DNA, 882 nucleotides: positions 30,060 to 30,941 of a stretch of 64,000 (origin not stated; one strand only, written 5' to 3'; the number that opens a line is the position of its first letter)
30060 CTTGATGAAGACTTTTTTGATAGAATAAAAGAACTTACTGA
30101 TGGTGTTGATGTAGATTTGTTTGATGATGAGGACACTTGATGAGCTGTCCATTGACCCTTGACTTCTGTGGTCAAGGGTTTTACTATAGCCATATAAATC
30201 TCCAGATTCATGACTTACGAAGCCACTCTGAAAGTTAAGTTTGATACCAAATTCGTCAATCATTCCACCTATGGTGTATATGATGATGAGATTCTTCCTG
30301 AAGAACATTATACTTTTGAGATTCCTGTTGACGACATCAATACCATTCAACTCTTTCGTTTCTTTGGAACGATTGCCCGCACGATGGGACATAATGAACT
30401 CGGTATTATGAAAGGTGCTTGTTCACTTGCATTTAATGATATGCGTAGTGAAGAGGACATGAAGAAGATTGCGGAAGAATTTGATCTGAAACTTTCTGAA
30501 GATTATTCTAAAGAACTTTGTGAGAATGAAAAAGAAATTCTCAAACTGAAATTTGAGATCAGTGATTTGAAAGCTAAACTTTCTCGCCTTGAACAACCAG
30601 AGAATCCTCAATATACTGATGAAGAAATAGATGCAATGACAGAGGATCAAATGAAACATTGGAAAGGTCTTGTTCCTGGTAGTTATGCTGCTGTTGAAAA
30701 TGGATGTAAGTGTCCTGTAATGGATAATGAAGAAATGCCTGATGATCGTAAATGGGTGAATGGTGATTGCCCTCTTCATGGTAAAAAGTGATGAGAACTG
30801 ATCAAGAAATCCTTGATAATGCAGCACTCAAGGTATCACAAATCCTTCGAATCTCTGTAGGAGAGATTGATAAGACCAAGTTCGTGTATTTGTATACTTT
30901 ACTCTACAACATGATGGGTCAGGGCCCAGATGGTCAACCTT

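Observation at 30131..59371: About 19 copies of a rigidly spaced operator+promoter cassette organise the whole accessory region (possible MotA-independent activator regulon and gene-shuffling unit)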

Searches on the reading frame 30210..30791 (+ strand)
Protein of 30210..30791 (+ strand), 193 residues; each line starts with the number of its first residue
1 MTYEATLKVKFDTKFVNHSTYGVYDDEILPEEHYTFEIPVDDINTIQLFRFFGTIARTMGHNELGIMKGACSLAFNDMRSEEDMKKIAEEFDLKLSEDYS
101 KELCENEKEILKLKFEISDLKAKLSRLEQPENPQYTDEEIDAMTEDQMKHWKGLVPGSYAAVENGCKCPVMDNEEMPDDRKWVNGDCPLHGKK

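Call 39: search_protein_families(library=pfam, proteins=[window:30210-30791:+], max_evalue=0.001)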
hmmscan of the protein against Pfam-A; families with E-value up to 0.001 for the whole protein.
window:30210-30791:+ (193 aa): 0 families

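Call 40: search_protein_families(library=phrogs, proteins=[window:30210-30791:+], max_evalue=0.00001)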
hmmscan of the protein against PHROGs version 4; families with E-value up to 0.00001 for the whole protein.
window:30210-30791:+ (193 aa): 1 family
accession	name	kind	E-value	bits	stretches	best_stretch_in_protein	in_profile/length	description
phrog_6458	-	unknown function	9e-24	85.2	1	1-119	1-123/147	-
